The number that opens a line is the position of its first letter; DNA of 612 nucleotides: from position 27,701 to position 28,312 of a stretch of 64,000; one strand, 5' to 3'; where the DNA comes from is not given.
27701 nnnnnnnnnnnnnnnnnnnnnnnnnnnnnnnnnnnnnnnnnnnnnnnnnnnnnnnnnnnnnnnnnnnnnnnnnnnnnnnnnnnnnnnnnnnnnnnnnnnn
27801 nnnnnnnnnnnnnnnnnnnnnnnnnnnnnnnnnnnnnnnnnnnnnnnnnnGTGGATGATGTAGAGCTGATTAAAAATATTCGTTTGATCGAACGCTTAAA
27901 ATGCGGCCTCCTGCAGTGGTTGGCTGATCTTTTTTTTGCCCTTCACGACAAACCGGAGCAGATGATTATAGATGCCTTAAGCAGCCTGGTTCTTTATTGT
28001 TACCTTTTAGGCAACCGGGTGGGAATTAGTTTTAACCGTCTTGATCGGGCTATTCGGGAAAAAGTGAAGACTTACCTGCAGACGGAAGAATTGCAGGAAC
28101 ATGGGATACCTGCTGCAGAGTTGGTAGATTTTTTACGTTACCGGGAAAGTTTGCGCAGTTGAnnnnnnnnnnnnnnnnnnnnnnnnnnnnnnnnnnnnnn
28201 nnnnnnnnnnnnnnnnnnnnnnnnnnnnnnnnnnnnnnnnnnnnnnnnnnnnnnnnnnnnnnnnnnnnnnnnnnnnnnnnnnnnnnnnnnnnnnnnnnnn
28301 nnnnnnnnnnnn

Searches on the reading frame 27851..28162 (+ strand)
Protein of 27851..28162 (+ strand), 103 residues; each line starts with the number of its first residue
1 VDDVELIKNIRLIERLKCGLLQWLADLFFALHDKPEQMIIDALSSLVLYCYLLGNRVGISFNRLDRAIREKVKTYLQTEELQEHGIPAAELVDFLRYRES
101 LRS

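Call 9: search_protein_families(library=pfam, proteins=[window:27851-28162:+], max_evalue=0.01)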
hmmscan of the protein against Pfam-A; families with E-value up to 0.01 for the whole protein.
window:27851-28162:+ (103 aa): 1 family
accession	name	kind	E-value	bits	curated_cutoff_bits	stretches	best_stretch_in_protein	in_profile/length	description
PF12643.12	MazG-like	-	2.7e-18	66.4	27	1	7-77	2-72/85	MazG-like family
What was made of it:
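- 27851..28162 (+): MazG-like gene (103 aa, GTG start). A neighbour, not part of the element. PF12643, E = 2.7e-18 (call 9).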

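Call 10: search_protein_families(library=ncbifam, proteins=[window:27851-28162:+], max_evalue=0.01)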
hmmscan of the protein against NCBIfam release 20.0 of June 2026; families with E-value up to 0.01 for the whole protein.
window:27851-28162:+ (103 aa): 0 families

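Call 11: find_encoding_contigs(protein=window:27851-28162:+, flank=4000, max_places=6)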
Protein window:27851-28162:+ (103 aa): 16 contigs read that carry it; 6 places shown.
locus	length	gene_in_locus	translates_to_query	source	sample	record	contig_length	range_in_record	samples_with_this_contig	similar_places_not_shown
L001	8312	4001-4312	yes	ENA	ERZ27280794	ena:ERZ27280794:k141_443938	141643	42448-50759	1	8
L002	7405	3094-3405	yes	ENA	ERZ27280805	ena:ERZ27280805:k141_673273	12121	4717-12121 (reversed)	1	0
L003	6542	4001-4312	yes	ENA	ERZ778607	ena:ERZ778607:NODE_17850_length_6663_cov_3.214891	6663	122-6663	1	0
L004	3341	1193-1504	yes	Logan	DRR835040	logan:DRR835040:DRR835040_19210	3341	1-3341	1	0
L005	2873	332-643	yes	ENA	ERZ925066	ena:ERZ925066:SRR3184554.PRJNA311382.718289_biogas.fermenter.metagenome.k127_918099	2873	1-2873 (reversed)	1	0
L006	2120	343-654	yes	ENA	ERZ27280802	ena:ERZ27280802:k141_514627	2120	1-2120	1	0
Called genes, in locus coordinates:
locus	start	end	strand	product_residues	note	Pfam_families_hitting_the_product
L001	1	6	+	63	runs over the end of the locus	PF06107:DUF951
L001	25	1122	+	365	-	PF01926:MMR_HSR1, PF02421:FeoB_N (faint), PF06071:YchF-GTPase_C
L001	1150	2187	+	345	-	PF01594:AI-2E_transport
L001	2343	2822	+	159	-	PF01250:Ribosomal_S6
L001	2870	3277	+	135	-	PF00436:SSB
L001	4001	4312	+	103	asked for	PF12643:MazG-like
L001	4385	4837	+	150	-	PF01281:Ribosomal_L9_N, PF03948:Ribosomal_L9_C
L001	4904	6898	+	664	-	PF05496:RuvB_N (faint), PF00158:Sigma54_activat, PF01078:Mg_chelatase, PF13191:AAA_16 (weak), PF00004:AAA (weak), PF07728:AAA_5 (weak), PF05362:Lon_C, PF13541:ChlI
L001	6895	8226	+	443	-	PF00772:DnaB, PF13481:AAA_25, PF03796:DnaB_C, PF06745:ATPase (weak)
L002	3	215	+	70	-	?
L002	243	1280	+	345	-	PF01594:AI-2E_transport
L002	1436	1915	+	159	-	PF01250:Ribosomal_S6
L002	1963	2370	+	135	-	PF00436:SSB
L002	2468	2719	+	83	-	PF01084:Ribosomal_S18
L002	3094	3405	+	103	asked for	PF12643:MazG-like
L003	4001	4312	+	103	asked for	PF12643:MazG-like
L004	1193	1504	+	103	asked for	PF12643:MazG-like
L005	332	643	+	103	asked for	PF12643:MazG-like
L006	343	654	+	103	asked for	PF12643:MazG-like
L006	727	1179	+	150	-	PF01281:Ribosomal_L9_N, PF03948:Ribosomal_L9_C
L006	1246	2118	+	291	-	?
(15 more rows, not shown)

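Call 24: find_homologous_proteins(query=window:27851-28162:+, max_evalue=1e-10)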
Query window:27851-28162:+ (103 aa): 8 proteins with E <= 1e-10 among 14 candidates.
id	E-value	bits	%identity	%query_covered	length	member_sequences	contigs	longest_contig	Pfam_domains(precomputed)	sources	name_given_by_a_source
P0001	5.2e-60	218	99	100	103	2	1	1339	PF12643.13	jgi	-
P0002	4.0e-41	157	74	100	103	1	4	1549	PF12643.13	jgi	jgi:hypothetical protein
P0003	8.1e-36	140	64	100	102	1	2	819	PF12643.13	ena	-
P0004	1.5e-35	139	66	99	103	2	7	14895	PF12643.13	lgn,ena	-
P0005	1.4e-34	136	63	100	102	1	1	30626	PF12643.13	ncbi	-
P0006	5.2e-33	131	64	96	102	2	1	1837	PF12643.13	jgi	-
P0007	3.3e-31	125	63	99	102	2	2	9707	PF12643.13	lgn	-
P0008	1.6e-25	107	57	93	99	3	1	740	PF12643.13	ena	-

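Call 25: find_encoding_contigs(protein=P0002, flank=3000, max_places=4)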
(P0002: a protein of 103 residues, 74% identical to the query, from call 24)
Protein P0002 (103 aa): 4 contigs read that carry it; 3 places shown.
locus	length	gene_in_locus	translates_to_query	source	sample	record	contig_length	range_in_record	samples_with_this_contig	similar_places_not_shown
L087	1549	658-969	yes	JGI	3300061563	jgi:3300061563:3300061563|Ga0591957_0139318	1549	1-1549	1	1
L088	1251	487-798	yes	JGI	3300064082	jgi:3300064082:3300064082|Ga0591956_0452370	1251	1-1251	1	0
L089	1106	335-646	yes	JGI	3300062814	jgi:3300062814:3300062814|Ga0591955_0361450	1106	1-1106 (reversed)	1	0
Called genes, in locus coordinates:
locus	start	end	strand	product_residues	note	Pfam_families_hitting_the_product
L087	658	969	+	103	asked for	PF12643:MazG-like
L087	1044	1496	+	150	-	PF01281:Ribosomal_L9_N, PF03948:Ribosomal_L9_C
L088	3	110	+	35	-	?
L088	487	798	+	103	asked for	PF12643:MazG-like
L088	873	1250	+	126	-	?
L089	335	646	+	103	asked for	PF12643:MazG-like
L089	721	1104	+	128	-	?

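Call 26: find_encoding_contigs(protein=P0001, flank=3000, max_places=3)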
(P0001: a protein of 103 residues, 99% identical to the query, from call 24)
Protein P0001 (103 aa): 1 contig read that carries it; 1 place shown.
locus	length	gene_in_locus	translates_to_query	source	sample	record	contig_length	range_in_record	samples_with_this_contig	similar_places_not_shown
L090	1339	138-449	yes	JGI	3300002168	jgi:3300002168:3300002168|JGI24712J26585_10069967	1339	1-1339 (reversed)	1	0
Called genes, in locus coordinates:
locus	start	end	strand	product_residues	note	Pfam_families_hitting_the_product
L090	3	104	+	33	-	?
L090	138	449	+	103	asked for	PF12643:MazG-like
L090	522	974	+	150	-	PF01281:Ribosomal_L9_N, PF03948:Ribosomal_L9_C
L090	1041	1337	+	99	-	?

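Call 27: find_encoding_contigs(protein=P0004, flank=3000, max_places=4)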
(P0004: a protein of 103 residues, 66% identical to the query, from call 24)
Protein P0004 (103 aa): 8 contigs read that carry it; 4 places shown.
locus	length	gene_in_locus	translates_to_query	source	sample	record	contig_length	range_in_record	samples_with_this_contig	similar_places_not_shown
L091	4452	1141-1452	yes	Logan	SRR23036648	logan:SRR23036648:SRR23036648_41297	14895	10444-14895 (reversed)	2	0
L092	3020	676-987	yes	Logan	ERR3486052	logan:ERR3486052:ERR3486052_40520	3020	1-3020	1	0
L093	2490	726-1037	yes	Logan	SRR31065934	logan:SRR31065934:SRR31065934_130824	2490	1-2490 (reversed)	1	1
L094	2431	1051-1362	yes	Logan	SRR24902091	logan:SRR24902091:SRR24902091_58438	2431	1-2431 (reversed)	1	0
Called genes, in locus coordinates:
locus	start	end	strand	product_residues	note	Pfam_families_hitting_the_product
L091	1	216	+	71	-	?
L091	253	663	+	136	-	PF00436:SSB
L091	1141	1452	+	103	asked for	PF12643:MazG-like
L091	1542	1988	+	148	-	PF01281:Ribosomal_L9_N, PF03948:Ribosomal_L9_C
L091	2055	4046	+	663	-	PF13191:AAA_16 (faint), PF00158:Sigma54_activat, PF01078:Mg_chelatase, PF00004:AAA, PF07728:AAA_5, PF13401:AAA_22 (weak), PF05362:Lon_C, PF13541:ChlI, +1 more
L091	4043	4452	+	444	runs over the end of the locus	PF00772:DnaB, PF13481:AAA_25, PF03796:DnaB_C, PF06745:ATPase (faint)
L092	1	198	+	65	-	?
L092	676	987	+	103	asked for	PF12643:MazG-like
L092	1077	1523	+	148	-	PF01281:Ribosomal_L9_N, PF03948:Ribosomal_L9_C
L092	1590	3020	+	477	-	?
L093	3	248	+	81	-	?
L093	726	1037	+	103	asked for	PF12643:MazG-like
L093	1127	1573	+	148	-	PF01281:Ribosomal_L9_N, PF03948:Ribosomal_L9_C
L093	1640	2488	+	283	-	?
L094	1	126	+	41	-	?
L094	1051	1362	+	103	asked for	PF12643:MazG-like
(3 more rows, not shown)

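Call 29: find_encoding_contigs(protein=P0003, flank=2500, max_places=2)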
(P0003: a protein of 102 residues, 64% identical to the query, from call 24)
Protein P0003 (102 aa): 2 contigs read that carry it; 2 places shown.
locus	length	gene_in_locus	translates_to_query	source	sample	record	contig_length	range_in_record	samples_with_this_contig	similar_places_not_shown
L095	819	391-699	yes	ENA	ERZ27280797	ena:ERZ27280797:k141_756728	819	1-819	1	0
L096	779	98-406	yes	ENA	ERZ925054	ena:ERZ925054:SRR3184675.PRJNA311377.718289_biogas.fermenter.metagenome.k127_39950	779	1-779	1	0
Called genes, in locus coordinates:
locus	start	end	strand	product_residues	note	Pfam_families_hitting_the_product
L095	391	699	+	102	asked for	PF12643:MazG-like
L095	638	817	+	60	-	?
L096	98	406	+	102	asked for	PF12643:MazG-like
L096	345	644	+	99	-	PF01281:Ribosomal_L9_N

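Call 30: find_encoding_contigs(protein=P0006, flank=2500, max_places=2)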
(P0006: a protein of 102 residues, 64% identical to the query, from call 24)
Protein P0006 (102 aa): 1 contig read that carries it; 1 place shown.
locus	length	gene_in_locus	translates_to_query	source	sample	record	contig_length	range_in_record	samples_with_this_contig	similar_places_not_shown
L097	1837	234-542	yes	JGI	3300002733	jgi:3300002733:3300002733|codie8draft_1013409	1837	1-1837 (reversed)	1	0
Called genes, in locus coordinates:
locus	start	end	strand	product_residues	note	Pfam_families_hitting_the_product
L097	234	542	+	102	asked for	PF12643:MazG-like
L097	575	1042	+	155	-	PF01281:Ribosomal_L9_N, PF03948:Ribosomal_L9_C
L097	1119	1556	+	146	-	-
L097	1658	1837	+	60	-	?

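Call 31: find_encoding_contigs(protein=P0007, flank=2500, max_places=2)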
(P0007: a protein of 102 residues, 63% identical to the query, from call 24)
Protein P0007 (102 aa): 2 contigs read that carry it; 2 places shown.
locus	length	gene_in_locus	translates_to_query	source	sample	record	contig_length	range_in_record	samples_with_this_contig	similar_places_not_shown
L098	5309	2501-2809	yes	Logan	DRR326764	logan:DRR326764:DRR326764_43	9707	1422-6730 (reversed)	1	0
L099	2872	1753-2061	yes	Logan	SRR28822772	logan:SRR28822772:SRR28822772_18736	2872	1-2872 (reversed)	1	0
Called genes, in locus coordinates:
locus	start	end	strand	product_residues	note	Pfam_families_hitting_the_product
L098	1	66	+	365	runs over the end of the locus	PF01926:MMR_HSR1, PF02421:FeoB_N (weak), PF06071:YchF-GTPase_C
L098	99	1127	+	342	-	PF01594:AI-2E_transport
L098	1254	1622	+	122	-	PF01250:Ribosomal_S6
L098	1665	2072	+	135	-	PF00436:SSB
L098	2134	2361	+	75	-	PF01084:Ribosomal_S18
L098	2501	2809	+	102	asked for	PF12643:MazG-like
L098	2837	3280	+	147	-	PF01281:Ribosomal_L9_N, PF03948:Ribosomal_L9_C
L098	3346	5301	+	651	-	PF13401:AAA_22 (faint), PF00158:Sigma54_activat, PF01078:Mg_chelatase, PF13191:AAA_16 (weak), PF00004:AAA, PF07728:AAA_5, PF05362:Lon_C, PF13541:ChlI, +2 more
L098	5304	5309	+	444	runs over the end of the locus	PF00772:DnaB, PF06745:ATPase (faint), PF13481:AAA_25, PF03796:DnaB_C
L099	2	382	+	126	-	?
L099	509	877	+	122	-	PF01250:Ribosomal_S6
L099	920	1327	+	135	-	PF00436:SSB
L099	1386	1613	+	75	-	PF01084:Ribosomal_S18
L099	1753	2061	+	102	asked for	PF12643:MazG-like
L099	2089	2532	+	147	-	PF01281:Ribosomal_L9_N, PF03948:Ribosomal_L9_C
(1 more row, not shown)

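Call 32: find_encoding_contigs(protein=P0005, flank=2500, max_places=2)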
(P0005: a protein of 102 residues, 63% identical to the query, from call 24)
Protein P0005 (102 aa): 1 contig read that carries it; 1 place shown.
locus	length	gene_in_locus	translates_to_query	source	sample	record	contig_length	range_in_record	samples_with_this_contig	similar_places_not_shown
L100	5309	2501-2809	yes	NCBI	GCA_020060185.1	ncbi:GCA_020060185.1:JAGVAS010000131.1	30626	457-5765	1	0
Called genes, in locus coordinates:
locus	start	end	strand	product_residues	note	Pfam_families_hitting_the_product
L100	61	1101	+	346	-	PF01594:AI-2E_transport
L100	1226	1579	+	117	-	PF01250:Ribosomal_S6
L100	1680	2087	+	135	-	PF00436:SSB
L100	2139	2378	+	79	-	PF01084:Ribosomal_S18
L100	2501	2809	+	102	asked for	PF12643:MazG-like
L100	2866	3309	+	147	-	PF01281:Ribosomal_L9_N, PF03948:Ribosomal_L9_C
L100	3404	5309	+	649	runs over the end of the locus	PF13401:AAA_22 (faint), PF01078:Mg_chelatase, PF05496:RuvB_N (faint), PF00158:Sigma54_activat, PF00004:AAA, PF07728:AAA_5, PF05362:Lon_C, PF13541:ChlI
